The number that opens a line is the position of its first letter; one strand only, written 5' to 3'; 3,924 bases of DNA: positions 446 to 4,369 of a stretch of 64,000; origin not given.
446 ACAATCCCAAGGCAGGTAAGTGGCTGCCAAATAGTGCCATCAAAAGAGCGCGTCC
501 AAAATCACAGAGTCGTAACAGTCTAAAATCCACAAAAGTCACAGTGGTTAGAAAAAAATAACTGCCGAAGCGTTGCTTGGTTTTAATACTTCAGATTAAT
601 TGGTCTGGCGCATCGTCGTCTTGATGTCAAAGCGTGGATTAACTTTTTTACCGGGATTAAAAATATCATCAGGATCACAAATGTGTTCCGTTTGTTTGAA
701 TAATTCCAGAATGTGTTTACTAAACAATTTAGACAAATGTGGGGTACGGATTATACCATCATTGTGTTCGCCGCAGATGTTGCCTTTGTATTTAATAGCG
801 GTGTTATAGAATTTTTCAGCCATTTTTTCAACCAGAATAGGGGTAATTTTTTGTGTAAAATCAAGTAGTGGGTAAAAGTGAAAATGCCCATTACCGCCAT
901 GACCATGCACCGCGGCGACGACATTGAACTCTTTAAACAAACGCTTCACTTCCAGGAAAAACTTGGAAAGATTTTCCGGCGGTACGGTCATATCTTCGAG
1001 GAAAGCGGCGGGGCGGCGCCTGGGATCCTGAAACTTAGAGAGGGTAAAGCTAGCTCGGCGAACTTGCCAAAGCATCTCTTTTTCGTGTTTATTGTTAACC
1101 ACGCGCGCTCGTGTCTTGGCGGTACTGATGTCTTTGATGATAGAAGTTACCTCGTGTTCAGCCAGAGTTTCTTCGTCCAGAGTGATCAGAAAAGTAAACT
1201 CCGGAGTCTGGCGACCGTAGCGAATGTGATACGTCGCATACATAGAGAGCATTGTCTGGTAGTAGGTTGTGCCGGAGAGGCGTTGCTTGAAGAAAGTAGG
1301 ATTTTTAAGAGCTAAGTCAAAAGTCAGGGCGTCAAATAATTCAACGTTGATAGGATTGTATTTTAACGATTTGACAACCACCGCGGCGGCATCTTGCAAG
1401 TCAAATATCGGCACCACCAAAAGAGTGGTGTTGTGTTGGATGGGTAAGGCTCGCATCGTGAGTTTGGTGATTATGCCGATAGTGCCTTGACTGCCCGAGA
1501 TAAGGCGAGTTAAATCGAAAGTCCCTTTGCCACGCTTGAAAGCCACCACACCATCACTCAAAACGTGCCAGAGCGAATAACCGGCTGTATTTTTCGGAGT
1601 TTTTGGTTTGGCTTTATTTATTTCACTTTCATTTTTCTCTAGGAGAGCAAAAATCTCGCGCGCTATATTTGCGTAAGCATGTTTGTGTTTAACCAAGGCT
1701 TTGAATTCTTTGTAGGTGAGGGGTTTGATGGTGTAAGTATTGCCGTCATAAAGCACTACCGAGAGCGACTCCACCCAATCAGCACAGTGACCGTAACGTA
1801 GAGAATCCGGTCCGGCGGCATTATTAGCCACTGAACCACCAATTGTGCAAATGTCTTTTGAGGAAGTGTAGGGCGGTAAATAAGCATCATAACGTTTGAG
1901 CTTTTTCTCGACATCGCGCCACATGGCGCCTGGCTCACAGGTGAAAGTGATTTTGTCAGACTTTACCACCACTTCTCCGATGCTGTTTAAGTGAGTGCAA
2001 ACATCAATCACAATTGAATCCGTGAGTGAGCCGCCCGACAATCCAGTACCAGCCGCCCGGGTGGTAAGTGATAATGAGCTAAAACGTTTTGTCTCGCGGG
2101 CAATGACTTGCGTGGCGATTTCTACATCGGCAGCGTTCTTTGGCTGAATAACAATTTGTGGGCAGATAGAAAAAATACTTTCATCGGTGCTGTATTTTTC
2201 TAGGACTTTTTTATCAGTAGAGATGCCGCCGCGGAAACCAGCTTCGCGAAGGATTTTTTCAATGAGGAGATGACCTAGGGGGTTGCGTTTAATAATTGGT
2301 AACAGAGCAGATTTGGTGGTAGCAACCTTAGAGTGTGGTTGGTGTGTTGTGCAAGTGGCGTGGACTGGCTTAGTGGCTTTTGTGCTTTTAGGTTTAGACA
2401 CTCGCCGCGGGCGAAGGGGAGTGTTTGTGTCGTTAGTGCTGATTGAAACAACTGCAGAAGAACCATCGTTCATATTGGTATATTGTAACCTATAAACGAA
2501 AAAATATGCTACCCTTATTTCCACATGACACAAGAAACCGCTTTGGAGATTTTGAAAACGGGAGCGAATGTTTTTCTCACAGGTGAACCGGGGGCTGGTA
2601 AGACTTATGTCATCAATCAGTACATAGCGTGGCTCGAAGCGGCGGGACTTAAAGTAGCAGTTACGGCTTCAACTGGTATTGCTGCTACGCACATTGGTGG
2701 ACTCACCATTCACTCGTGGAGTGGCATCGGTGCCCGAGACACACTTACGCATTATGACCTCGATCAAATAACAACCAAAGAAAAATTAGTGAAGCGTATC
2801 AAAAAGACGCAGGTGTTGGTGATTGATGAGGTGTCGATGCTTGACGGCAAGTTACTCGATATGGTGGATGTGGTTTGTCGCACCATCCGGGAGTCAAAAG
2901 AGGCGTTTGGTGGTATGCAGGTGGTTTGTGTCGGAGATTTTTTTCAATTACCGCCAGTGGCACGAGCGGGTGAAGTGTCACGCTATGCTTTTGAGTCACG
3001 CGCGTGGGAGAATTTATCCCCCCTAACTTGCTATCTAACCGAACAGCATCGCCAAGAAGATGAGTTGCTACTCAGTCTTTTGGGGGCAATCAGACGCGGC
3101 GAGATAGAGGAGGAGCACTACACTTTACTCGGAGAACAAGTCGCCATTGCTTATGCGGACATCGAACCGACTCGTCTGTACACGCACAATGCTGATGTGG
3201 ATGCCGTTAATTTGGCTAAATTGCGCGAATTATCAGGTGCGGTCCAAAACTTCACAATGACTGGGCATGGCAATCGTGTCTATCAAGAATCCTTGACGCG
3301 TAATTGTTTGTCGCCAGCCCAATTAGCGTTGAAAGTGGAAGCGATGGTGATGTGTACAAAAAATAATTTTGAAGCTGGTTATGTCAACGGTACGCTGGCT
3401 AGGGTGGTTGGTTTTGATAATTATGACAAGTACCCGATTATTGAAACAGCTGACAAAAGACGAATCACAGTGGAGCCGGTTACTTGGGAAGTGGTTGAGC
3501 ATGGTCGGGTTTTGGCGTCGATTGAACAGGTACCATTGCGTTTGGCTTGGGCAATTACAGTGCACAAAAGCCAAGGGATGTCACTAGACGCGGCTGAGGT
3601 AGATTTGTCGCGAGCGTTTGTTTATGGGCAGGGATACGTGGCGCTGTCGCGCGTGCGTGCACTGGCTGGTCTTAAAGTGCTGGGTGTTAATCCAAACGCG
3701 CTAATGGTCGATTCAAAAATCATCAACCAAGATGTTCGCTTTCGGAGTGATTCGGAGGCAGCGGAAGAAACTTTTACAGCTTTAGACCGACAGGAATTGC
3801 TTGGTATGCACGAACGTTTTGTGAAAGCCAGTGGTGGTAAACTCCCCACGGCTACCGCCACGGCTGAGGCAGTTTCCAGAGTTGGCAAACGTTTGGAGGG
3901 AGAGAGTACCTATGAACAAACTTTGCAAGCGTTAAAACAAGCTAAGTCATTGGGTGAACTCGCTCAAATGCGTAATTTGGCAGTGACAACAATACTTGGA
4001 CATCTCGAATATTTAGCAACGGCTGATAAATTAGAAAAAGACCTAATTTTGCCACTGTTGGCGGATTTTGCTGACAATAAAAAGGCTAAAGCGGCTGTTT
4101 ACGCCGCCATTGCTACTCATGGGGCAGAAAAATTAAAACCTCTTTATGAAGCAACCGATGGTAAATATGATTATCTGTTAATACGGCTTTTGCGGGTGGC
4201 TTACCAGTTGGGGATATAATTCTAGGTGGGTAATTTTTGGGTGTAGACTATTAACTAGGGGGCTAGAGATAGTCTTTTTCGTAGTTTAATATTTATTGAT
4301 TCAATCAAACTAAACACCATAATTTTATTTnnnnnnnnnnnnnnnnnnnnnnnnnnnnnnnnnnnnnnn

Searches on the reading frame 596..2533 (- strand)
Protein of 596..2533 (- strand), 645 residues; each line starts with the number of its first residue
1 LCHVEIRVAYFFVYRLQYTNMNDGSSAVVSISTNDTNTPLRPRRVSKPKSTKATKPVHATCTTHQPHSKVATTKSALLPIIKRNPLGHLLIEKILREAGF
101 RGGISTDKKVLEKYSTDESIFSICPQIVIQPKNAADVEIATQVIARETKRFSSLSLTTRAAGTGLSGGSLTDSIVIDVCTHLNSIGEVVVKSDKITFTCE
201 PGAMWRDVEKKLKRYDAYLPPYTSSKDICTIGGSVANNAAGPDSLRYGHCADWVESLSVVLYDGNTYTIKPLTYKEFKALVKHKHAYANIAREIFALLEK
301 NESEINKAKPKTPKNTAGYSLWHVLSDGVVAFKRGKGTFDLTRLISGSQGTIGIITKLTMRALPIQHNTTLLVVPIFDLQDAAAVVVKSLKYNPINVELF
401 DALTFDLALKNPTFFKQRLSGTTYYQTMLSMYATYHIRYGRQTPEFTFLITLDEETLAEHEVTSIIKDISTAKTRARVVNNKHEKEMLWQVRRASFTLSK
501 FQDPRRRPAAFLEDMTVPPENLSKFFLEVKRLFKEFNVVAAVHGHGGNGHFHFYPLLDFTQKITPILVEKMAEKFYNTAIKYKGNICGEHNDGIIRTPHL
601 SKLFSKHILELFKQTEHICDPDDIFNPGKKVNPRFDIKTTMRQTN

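Call 3: search_protein_families(library=pfam, proteins=[window:596-2533:-], max_evalue=0.1)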
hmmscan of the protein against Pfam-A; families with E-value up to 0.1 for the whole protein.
window:596-2533:- (645 aa): 2 families
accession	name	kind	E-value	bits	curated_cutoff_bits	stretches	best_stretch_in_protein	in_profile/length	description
PF02913.24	FAD-oxidase_C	-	8.1e-33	114.6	21.2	1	368-629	4-247/248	FAD linked oxidases, C-terminal domain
PF01565.28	FAD_binding_4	-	4.5e-25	88.4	26.4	1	125-268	1-137/139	FAD binding domain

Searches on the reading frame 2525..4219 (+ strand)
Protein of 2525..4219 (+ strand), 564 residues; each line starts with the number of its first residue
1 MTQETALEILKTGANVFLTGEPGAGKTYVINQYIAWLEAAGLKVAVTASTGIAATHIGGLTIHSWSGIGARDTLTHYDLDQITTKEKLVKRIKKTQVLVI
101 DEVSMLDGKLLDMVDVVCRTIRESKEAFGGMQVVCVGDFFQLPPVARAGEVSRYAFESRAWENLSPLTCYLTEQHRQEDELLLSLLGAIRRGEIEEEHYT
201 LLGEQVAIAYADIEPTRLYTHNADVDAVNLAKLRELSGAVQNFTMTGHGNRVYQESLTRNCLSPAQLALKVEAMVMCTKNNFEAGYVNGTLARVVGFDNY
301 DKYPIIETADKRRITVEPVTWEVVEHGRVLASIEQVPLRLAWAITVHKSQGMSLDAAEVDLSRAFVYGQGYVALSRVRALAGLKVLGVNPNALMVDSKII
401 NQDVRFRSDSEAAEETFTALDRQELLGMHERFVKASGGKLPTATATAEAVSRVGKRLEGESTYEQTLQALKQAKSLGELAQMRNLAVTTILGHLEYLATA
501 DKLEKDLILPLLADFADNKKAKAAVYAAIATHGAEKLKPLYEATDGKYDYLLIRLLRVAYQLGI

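Call 3: search_protein_families(library=pfam, proteins=[window:2525-4219:+], max_evalue=0.1)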
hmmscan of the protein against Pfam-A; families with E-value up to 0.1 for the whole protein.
window:2525-4219:+ (564 aa): 24 families
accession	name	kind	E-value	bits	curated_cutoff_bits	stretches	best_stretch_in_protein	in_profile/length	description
PF05970.20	PIF1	-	9.3e-37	127.2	25.9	1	11-180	20-192/223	PIF1-like helicase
PF13604.12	AAA_30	-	5e-19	69.2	27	1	3-197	6-176/191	AAA domain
PF13245.12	AAA_19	-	1.9e-15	57.6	25.1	1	3-146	1-133/134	AAA domain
PF14493.12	HTH_40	-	4.8e-15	56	27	1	462-556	1-88/89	Helix-turn-helix domain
PF13401.12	AAA_22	-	1.3e-07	32.5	27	1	13-137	5-122/130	AAA domain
PF21530.3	Pif1_2B_dom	-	3.1e-06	27.3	23.9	1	253-297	2-47/47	DNA helicase Pif1, 2B domain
PF03266.21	NTPase_1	-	1.3e-05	25.6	23.9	1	15-45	1-31/168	NTPase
PF01443.25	Viral_helicase1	-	1.9e-05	25.1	21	1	19-178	4-133/228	Viral superfamily 1 RNA helicase core domain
PF20720.3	nSTAND3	-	0.00012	22.2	27.2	1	4-47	8-51/155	Novel STAND NTPase 3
PF07728.20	AAA_5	-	0.00014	22.3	22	1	15-111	1-83/139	AAA domain (dynein-related subfamily)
PF03308.22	MeaB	-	0.00082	18.9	23.1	1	15-48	35-68/273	Methylmalonyl Co-A mutase-associated GTPase MeaB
PF00270.35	DEAD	-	0.0034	17.6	26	0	3-50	4-54/167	DEAD/DEAH box helicase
PF02689.20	Herpes_Helicase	-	0.0043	15.5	27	1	342-395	731-785/808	Helicase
PF05127.21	NAT10_TcmA_helicase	-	0.0081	16.5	22.7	1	18-112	2-107/176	RNA cytidine acetyltransferase NAT10/TcmA, helicase domain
PF13191.12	AAA_16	-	0.015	16.2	32.6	1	12-41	21-52/167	AAA ATPase domain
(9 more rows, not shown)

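Call 33: find_related_loci(query=window:2525-4219:+, collection=genome_contigs, flank=10000)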
Query window:2525-4219:+ (564 aa) in genome_contigs; peptide patterns used: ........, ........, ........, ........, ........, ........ (x = any residue, [..] = any of these).
434 stretches matched a pattern; 223 encode a relative of the query (tblastn E <= 1e-3); the best 80 are kept; 80 distinct loci.
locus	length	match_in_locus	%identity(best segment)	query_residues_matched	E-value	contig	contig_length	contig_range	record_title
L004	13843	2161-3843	73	1-562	0e+0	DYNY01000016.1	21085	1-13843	MAG TPA_asm: Candidatus Elulimicrobium sp. isolate SulCav_GS09_5_3_41_19 SulCav_GS09_5_4066_length_21085_cov_11_096814,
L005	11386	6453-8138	71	1-562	0e+0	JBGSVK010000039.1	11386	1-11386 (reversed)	MAG: Candidatus Paceibacteria bacterium isolate JTS-AC455 k141_1856878, whole genome shotgun sequence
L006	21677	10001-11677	69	1-560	0e+0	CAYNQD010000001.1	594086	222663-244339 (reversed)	MAG TPA_asm: uncultured Candidatus Saccharibacteria bacterium isolate SRP344714_co2_382 genome assembly, contig: NODE_6_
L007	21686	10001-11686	70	1-562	0e+0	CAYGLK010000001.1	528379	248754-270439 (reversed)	MAG TPA_asm: uncultured Candidatus Saccharibacteria bacterium isolate ERP117304_co1_160 genome assembly, contig: NODE_9_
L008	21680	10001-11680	69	1-560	0e+0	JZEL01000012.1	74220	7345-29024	MAG: Parcubacteria bacterium OLB19 UZ19_OD100CONTIG000012, whole genome shotgun sequence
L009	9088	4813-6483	72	1-557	0e+0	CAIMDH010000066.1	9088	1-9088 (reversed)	uncultured bacterium isolate ErkenSummer_bin-2863 genome assembly, contig: bin-2863:066/147, whole genome shotgun sequen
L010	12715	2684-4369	69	1-562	0e+0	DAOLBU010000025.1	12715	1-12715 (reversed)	MAG TPA_asm: Candidatus Paceibacterota bacterium isolate AMR_MDS_0110 NODE_1187_length_12715_cov_4.140600, whole genome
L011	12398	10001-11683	71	1-561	0e+0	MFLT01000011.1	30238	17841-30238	MAG: Candidatus Kaiserbacteria bacterium RIFCSPLOWO2_01_FULL_45_25 rifcsplowo2_01_scaffold_8390, whole genome shotgun se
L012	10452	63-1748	70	1-562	0e+0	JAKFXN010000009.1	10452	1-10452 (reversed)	MAG: Candidatus Parcubacteria bacterium isolate ND3_Bin_27 ND3_0001366, whole genome shotgun sequence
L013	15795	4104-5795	65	1-562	0e+0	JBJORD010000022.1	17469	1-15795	MAG: Candidatus Parcubacteria bacterium isolate yakimariver_2019_sw_WHONDRS-S19S_0060_B_bin.95 scaffold_357499, whole ge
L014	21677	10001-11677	64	1-562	0e+0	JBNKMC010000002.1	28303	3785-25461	MAG: Minisyncoccia bacterium isolate H1.bin.27.strict NODE_2_length_28303_cov_6.364168, whole genome shotgun sequence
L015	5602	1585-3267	65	1-561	0e+0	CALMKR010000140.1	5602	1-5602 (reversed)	MAG TPA_asm: uncultured bacterium isolate SRR5676466_bin.108_CONCOCT_v1.1_MAG genome assembly, contig: ERZ724530.4971, w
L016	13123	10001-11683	65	1-561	0e+0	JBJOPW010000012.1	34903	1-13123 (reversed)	MAG: Candidatus Parcubacteria bacterium isolate whiteclaycreek2_2019_sw_WHONDRS-S19S_0038_A_bin.8 scaffold_0000188, whol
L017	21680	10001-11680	65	1-562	0e+0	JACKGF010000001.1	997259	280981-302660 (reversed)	MAG: Candidatus Nomurabacteria bacterium isolate HK-STAS-PATE-27 HK-STAS-PATE-27_1, whole genome shotgun sequence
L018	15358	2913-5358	64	1-562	0e+0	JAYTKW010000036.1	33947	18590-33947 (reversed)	MAG: Candidatus Kaiserbacteria bacterium isolate GFS_3221 GFS_3221_35, whole genome shotgun sequence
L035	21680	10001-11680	63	1-562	0e+0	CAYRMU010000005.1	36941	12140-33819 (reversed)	MAG TPA_asm: uncultured Candidatus Saccharibacteria bacterium isolate SRP219642_co8_65 genome assembly, contig: NODE_118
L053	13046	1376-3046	62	1-560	0e+0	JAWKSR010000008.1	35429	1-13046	MAG: Candidatus Paceibacterota bacterium isolate AC3.73 AC3.73.fa-8, whole genome shotgun sequence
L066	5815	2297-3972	80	1-563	0e+0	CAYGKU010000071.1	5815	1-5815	MAG TPA_asm: uncultured Candidatus Saccharibacteria bacterium isolate ERP116193_co2_378 genome assembly, contig: NODE_32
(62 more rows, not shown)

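Call 42: search_protein_families(library=pfam, proteins=[L012:1798-3018:+, L035:12931-13947:+, L066:4042-4509:+, L004:3943-5148:+, L053:3351-4898:+], max_evalue=0.01)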
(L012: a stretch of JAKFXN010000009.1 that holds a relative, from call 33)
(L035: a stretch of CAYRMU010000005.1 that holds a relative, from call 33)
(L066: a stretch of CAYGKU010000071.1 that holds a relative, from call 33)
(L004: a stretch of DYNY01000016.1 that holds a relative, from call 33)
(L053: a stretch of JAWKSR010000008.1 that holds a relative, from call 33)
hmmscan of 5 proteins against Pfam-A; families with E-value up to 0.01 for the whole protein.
L012:1798-3018:+ (406 aa): 2 families
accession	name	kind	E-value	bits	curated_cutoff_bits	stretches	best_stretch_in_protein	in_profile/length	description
PF01471.23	PG_binding_1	-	3e-14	53.4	23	1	97-154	2-57/57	Putative peptidoglycan binding domain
PF05168.19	HEPN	-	0.00081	20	22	0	272-304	2-34/117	HEPN domain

L035:12931-13947:+ (338 aa): 2 families
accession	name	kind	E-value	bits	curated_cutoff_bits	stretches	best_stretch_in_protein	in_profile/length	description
PF01471.23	PG_binding_1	-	3.3e-10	40.4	23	1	103-143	17-57/57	Putative peptidoglycan binding domain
PF14346.11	DUF4398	-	1.4e-05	25.9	27.9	1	273-334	2-62/78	Domain of unknown function (DUF4398)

L066:4042-4509:+ (155 aa): 1 family
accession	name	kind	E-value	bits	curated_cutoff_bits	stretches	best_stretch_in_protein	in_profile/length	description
PF01471.23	PG_binding_1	-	9.7e-12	45.3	23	1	86-143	2-57/57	Putative peptidoglycan binding domain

L004:3943-5148:+ (401 aa): 1 family
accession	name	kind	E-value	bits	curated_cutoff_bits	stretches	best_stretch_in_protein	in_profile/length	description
PF17642.6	TssD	-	0.0094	16.3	25.8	0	191-263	40-114/128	Hemolysin coregulated protein Hcp (TssD)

L053:3351-4898:+ (515 aa): 4 families
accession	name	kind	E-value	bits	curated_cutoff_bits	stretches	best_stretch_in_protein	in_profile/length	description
PF01471.23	PG_binding_1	-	1e-09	38.9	23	1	112-169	2-57/57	Putative peptidoglycan binding domain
PF14346.11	DUF4398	-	0.0012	19.7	27.9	1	312-376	2-65/78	Domain of unknown function (DUF4398)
PF01913.23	FTR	-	0.0052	17.2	27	0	250-288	17-55/142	Formylmethanofuran-tetrahydromethanopterin formyltransferase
PF08590.15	DUF1771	-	0.0072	17.1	28.7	1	333-375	8-50/64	Domain of unknown function (DUF1771)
